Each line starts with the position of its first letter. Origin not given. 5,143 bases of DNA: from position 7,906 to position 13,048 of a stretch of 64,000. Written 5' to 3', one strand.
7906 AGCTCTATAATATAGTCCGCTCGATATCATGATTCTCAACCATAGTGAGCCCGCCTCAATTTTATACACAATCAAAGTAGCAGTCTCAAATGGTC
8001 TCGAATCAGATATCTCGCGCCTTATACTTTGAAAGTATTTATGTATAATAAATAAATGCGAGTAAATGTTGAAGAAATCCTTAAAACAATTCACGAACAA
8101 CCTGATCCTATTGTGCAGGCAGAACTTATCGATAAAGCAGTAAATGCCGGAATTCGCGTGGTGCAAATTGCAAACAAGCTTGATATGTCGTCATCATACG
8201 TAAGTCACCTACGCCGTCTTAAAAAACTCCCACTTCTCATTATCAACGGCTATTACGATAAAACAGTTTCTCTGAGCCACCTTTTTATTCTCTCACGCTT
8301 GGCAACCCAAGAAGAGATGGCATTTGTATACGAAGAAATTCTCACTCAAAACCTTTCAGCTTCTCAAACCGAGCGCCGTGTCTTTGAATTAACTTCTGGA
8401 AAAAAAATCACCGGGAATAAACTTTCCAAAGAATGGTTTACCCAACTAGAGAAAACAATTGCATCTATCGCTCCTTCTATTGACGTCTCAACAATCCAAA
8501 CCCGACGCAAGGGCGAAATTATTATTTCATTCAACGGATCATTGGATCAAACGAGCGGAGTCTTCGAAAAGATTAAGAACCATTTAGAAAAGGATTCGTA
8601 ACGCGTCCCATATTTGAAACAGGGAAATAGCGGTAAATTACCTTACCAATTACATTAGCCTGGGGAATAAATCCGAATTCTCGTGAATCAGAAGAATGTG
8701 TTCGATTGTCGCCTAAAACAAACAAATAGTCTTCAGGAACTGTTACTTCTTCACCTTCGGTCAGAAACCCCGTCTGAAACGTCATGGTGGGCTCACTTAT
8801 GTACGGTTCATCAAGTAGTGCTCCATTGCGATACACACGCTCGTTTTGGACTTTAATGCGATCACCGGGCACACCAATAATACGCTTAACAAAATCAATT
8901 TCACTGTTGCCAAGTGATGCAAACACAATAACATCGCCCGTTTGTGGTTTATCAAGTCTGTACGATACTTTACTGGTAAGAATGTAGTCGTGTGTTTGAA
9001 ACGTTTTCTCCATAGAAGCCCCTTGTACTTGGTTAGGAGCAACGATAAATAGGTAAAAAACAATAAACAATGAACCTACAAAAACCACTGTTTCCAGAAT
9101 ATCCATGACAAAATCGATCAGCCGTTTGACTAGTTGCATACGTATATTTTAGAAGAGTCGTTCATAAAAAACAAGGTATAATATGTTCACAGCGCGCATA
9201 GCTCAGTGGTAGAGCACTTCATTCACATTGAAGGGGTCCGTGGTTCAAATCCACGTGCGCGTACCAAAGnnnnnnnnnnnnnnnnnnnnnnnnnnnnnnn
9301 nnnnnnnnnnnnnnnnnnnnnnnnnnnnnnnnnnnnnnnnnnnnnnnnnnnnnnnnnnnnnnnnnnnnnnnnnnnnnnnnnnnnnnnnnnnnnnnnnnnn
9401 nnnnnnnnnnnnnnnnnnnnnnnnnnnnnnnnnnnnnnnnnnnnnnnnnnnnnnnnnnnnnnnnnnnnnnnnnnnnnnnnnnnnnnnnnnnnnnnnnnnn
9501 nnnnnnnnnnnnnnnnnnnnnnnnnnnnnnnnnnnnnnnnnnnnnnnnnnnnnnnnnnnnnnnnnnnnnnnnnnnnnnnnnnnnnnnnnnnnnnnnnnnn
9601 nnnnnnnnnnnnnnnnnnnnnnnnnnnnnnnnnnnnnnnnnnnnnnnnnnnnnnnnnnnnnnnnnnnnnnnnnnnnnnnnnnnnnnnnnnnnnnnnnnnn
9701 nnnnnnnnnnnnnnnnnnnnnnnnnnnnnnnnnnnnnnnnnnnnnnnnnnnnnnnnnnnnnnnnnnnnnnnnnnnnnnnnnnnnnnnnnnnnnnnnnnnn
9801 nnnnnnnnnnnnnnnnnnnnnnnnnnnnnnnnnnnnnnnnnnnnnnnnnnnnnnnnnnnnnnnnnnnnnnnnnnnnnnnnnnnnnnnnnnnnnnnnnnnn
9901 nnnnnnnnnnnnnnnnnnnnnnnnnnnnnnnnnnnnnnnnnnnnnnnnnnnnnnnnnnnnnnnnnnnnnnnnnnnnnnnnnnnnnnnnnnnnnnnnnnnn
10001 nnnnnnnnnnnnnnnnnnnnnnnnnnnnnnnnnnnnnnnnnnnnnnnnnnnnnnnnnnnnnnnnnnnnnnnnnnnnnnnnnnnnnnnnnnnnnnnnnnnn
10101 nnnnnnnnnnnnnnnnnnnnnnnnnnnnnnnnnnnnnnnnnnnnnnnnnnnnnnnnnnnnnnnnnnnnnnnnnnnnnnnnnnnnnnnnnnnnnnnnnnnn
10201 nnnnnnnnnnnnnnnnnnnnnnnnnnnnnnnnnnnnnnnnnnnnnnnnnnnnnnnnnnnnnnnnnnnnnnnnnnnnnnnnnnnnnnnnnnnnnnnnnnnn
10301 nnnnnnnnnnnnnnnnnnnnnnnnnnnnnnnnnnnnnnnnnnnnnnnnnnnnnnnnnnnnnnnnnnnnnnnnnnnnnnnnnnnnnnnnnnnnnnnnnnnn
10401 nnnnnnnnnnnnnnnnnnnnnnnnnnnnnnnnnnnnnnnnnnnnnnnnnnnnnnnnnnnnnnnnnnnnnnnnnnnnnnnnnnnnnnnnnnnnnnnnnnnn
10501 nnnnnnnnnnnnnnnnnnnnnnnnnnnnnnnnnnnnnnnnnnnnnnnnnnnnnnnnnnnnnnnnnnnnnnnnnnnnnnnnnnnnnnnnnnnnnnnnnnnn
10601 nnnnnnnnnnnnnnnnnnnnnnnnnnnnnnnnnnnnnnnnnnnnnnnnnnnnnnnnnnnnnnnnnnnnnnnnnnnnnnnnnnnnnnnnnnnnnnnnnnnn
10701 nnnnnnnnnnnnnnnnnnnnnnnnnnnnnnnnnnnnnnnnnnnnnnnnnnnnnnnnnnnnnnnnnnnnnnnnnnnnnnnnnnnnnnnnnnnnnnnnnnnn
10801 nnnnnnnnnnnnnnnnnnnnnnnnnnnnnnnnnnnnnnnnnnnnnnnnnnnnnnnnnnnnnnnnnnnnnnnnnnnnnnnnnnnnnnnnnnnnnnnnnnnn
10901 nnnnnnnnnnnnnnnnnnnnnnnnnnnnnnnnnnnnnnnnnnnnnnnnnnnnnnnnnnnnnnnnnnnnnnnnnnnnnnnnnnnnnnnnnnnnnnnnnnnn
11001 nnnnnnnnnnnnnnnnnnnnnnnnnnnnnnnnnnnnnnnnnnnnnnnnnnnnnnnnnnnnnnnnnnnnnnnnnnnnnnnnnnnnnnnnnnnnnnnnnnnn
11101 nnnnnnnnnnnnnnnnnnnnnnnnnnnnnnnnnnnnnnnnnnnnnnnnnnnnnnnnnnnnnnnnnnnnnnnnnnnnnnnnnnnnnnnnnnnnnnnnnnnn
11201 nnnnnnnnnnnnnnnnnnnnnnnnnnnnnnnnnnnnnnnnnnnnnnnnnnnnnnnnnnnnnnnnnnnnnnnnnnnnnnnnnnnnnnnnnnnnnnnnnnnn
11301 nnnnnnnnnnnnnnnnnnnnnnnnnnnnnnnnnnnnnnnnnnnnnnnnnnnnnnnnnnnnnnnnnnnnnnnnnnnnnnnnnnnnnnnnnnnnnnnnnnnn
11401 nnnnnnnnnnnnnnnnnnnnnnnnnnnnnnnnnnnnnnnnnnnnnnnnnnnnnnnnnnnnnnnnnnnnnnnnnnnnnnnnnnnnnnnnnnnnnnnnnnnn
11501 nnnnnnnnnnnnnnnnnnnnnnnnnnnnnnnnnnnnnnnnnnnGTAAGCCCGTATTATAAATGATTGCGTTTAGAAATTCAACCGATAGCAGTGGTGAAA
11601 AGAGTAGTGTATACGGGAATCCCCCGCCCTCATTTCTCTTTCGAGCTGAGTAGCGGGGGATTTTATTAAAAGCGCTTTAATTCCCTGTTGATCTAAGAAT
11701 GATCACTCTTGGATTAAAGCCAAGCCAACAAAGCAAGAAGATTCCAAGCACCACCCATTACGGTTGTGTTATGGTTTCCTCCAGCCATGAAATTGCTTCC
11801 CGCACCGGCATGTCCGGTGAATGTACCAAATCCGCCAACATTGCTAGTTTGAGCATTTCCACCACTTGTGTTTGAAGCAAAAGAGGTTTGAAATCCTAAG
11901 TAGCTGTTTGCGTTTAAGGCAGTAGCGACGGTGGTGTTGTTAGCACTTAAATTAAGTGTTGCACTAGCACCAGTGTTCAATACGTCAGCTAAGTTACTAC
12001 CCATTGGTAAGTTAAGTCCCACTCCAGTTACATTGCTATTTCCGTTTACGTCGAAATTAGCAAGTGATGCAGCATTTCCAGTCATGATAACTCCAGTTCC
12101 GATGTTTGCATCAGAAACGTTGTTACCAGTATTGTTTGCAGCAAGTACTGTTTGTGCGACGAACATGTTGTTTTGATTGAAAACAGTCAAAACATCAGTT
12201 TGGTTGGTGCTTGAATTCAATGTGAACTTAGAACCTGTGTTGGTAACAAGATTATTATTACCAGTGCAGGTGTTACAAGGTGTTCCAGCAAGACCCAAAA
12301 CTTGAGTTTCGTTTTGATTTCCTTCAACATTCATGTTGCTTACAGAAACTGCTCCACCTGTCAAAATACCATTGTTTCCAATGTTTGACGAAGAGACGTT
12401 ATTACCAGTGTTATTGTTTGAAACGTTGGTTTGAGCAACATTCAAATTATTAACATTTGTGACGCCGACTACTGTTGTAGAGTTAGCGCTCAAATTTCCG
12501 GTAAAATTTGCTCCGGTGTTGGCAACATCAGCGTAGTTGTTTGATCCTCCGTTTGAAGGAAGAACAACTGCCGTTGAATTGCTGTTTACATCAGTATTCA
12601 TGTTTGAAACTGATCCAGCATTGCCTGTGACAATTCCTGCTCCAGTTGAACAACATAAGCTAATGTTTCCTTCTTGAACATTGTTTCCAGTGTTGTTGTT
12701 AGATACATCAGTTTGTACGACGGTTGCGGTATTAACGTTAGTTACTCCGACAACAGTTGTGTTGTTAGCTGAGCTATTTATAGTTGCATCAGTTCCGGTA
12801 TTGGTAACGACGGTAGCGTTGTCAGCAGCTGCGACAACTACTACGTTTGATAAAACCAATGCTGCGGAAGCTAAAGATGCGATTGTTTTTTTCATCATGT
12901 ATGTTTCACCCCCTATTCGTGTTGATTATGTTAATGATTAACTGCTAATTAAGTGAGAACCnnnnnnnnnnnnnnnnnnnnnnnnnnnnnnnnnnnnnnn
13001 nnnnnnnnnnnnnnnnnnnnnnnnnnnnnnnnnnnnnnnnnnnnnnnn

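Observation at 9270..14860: Three tandem secreted proteins built from one unassigned ~90-aa Asn/Thr/Gly module: candidate beta-solenoid or fibre-forming surface system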

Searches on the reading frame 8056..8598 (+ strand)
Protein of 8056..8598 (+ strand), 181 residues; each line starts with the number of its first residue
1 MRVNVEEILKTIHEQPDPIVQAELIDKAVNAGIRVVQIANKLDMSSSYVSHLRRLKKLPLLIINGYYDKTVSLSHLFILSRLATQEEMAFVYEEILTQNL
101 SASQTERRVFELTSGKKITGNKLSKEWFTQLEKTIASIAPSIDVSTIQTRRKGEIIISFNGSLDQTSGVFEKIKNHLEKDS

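Call 92: search_protein_families(library=pfam, proteins=[window:8056-8598:+], max_evalue=0.001)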
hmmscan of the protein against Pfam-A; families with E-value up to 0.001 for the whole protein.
window:8056-8598:+ (181 aa): 1 family
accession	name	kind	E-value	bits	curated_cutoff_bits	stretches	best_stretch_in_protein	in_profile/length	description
PF17762.8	HTH_ParB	-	3e-08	34.2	22.6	1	17-112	4-100/102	ParB HTH domain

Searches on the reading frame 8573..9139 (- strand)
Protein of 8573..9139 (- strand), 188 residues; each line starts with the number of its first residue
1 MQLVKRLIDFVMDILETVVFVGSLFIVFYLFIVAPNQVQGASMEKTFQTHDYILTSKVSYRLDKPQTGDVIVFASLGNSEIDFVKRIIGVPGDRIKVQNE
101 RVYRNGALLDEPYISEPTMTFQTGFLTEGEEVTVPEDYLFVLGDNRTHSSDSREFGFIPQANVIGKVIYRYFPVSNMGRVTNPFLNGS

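Call 3: search_protein_families(library=pfam, proteins=[window:8573-9139:-], max_evalue=1)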
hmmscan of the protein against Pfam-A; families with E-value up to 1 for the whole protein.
window:8573-9139:- (188 aa): 3 families
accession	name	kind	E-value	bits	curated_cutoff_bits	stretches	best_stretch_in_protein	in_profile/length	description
PF10502.14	Peptidase_S26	-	5.7e-47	160.2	22.9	1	13-171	3-167/168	Signal peptidase, peptidase S26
PF00717.28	Peptidase_S24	-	0.0069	16.5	23.3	1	37-98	39-92/116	Peptidase S24-like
PF18195.6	GatD_N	-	0.079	12.8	25.7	1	91-115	3-27/54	GatD N-terminal domain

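Call 4: search_protein_families(library=ncbifam, proteins=[window:8573-9139:-], max_evalue=1)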
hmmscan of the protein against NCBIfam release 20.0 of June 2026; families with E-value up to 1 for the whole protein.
window:8573-9139:- (188 aa): 8 families
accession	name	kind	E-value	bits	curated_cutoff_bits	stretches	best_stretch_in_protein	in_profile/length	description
TIGR02227.1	sigpep_I_bact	equivalog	1.5e-48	164.7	47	1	18-174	5-161/162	signal peptidase I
NF008114.0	PRK10861.1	equivalog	1.2e-20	74.1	277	2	18-98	67-159/324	signal peptidase I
TIGR02754.1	sod_Ni_protease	equivalog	4.2e-11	43.2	63.25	2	136-167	57-88/90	nickel-type superoxide dismutase maturation protease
TIGR02771.1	TraF_Ti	equivalog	8.8e-10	38.4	100.25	1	82-167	83-165/171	conjugative transfer signal peptidase TraF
NF010459.0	PRK13884.1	subfamily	3.8e-05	23.2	156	1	83-164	88-169/178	conjugal transfer peptidase TraF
TIGR02228.1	sigpep_I_arch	equivalog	7.3e-05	22.7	51.85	1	28-90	35-85/158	signal peptidase I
NF010412.0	PRK13838.1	subfamily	0.00012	21.5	186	1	83-165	89-167/177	conjugal transfer pilin processing protease TraF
NF041554.1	SA1362_fam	subfamily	0.017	15.3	42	1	1-39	18-56/70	SA1362 family protein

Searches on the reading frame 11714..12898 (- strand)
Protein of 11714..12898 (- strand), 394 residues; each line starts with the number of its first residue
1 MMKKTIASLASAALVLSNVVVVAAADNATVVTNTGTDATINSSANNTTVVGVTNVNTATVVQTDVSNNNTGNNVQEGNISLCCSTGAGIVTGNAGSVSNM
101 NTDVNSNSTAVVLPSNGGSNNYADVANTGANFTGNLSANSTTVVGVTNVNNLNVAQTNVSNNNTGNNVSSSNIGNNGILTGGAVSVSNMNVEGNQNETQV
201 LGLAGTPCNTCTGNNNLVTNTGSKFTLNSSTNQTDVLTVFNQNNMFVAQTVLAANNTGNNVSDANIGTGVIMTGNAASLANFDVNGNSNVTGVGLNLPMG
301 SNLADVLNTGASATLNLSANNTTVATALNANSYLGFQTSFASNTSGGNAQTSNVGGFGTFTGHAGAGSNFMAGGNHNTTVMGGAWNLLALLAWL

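Call 3: search_protein_families(library=pfam, proteins=[window:11714-12898:-], max_evalue=1)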
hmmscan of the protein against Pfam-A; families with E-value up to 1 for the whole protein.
window:11714-12898:- (394 aa): 0 families

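Call 4: search_protein_families(library=ncbifam, proteins=[window:11714-12898:-], max_evalue=1)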
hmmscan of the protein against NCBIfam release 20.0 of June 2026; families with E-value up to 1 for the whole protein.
window:11714-12898:- (394 aa): 1 family
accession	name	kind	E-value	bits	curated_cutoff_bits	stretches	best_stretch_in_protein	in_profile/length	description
NF040942.2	hypo_ExtJ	equivalog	0.46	10.9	52.5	1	2-50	1-50/77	selenite/tellurite reduction operon protein ExtJ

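Call 5: search_solved_structures(query=window:11714-12898:-, max_evalue=10, show_alignments=2)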
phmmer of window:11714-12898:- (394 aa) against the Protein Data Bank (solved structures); distinct sequences matched with E-value up to 10: 1.
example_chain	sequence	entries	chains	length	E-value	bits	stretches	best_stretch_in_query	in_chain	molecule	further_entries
9naq_L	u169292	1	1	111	0.12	14.9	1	198-262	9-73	110_C4 Fab light chain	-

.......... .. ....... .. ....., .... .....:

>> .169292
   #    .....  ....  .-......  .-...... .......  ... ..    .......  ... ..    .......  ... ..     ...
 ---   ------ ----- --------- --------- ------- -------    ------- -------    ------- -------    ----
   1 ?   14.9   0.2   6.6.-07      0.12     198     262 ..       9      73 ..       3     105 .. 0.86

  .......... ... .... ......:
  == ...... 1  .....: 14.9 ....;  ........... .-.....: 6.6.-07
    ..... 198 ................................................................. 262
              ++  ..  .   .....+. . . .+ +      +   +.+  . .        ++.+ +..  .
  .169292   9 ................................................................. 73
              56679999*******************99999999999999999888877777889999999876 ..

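Call 49: predict_structure(alignment_id=A3)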
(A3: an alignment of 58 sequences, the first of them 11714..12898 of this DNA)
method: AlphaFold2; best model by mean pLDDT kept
length: 394 residues; sequences in the alignment: 58
mean_pLDDT: 75.3   pTM: 0.65
mean pLDDT of the five models: 75.3, 74.1, 68.2, 53.1, 45.4
residues with pLDDT >= 90: 23; 70-90: 257; 50-70: 91; < 50: 23
segments of 3 or more residues with pLDDT < 50: 1-5, 16-25, 205-209
pLDDT, mean of each block of 10 residues (from residue 1): 46 46 48 64 73 79 82 79 68 81 74 62 71 79 85 91 88 83 89 81 54 65 76 82 89 89 83 88 87 70 67 71 78 85 82 81 85 81 64 59
secondary structure, 60 per line:
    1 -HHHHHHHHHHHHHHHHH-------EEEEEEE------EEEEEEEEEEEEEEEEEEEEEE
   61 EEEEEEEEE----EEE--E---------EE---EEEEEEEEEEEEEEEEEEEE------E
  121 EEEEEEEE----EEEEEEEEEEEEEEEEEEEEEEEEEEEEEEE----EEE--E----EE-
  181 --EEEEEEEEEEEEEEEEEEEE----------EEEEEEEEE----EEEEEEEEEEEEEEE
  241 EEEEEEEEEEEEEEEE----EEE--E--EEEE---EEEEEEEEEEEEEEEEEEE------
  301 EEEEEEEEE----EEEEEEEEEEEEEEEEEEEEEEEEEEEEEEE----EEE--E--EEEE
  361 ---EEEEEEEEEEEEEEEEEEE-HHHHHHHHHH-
elements in order: H2-18 E26-32 E39-69 E74-76 E94-113 E120-128 E133-163 E168-170 E183-202 E213-221 E226-256 E261-263 E269-272 E276-294 E301-309 E314-344 E349-351 E357-360 E364-382 H384-393

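Call 75: find_encoding_contigs(protein=window:11714-12898:-, flank=3000, max_places=4)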
Protein window:11714-12898:- (394 aa): 4 contigs read that carry it; 3 places shown.
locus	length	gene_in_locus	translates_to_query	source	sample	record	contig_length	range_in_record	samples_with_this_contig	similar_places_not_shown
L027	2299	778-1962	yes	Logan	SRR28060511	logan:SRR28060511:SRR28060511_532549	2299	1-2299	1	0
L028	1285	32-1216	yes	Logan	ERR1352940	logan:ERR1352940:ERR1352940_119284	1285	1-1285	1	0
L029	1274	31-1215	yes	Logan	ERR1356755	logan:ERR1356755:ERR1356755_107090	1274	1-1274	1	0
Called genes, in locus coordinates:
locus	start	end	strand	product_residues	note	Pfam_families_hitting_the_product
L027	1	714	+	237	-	?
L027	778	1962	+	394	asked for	-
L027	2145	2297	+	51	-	?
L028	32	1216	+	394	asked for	-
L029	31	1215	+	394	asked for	-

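Call 84: find_homologous_proteins(query=window:11714-12898:-)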
Query window:11714-12898:- (394 aa): 27 proteins with E <= 0.001 among 8000 candidates.
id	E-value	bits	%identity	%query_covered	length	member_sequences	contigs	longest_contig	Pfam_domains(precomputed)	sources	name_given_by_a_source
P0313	1.3e-192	658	90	97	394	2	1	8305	-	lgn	-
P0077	4.5e-178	610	86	96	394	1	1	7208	-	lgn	-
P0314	5.6e-151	521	75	97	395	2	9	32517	-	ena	-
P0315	1.1e-94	336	55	100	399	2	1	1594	-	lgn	-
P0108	6.9e-49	185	42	97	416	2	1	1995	-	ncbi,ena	-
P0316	2.8e-38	150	38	100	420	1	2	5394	-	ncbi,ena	-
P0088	3.7e-37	147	38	100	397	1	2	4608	-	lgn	-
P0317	2.8e-25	107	33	91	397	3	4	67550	-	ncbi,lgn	-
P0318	3.6e-25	107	36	96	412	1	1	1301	-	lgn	-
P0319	2.5e-24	104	35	83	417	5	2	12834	-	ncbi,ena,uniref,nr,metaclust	ncbi:hypothetical protein A3J15_01790 [Candidatus Roizmanbacteria bacterium RIFCSPLOWO2_02_FULL_38_1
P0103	3.1e-22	97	36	92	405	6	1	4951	-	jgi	-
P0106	1.3e-20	92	35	92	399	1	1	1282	-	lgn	-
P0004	8.2e-20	89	41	60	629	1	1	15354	-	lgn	-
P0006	2.0e-18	85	38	69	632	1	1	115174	-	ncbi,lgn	-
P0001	1.0e-16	79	37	70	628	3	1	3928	-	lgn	-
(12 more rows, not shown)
